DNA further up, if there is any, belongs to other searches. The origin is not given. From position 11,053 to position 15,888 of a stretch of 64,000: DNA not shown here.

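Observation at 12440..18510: Previously undescribed ~17-aa tandem repeat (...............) shared by three T4SS-linked proteins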

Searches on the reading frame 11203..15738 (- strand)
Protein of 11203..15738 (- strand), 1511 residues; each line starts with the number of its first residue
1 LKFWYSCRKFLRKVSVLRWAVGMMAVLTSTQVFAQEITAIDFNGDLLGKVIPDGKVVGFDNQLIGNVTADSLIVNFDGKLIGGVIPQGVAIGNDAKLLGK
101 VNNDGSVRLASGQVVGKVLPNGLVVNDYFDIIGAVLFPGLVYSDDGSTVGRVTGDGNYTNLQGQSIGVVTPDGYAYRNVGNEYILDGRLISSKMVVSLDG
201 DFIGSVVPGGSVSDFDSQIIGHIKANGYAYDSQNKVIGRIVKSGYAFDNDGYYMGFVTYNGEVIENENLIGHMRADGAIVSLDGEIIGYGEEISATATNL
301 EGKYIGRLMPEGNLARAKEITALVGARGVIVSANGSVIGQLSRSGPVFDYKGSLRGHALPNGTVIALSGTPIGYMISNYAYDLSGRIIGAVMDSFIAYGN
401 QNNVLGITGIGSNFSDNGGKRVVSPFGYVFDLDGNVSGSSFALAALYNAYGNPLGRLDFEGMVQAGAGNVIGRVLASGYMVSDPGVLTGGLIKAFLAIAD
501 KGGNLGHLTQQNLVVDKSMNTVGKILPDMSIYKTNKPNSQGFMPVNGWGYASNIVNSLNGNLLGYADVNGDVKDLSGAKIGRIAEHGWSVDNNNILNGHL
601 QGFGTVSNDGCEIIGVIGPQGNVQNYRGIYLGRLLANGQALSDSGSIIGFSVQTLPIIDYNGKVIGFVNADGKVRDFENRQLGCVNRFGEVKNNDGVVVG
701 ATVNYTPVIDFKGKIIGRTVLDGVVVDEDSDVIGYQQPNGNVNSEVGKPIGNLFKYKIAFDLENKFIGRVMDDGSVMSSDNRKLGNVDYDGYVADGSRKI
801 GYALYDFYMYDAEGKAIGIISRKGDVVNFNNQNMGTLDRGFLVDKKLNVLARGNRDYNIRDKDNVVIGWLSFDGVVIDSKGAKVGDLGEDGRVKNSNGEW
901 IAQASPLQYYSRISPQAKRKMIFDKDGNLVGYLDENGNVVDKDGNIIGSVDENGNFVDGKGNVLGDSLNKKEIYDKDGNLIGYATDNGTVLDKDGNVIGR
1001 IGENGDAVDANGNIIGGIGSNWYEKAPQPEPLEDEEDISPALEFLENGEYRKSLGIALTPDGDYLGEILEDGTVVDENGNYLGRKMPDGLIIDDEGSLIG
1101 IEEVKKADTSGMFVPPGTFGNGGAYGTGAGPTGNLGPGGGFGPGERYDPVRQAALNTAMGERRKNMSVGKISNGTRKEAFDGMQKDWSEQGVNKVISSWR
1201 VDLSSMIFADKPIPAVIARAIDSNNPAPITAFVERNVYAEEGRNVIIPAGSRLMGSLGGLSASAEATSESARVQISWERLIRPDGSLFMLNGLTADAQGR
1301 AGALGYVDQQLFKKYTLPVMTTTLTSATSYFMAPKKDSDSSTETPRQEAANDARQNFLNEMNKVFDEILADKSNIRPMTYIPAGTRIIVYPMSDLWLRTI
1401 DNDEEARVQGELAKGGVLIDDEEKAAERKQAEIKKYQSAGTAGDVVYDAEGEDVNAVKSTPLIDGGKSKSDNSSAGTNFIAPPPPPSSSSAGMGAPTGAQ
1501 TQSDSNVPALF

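Call 5: search_protein_families(library=pfam, proteins=[window:11203-15738:-], max_evalue=0.01)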
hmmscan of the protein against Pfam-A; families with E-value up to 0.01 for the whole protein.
window:11203-15738:- (1511 aa): 6 families
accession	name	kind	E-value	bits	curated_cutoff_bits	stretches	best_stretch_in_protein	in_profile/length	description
PF21785.3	Bflower_2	-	2.2e-59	198.6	38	7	919-1001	17-96/112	5-fold beta-flower protein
PF03743.19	TrbI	-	1.2e-35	123.5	35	1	1207-1397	2-188/188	Bacterial conjugation TrbI-like protein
PF21784.3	Bflower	-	1.1e-20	74.5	25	3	346-408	2-63/116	4-fold beta flower protein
PF12396.14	DUF3659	-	5.6e-10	39.4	24.8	0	986-1001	40-55/61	Protein of unknown function (DUF3659)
PF23794.1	Phage_Gp84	-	0.0067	16.8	27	0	1395-1448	4-54/66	Mycobacterium phage Gp84-like protein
PF06019.16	Phage_30_8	-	0.0095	16.3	25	1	193-280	28-116/124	Phage GP30.8 protein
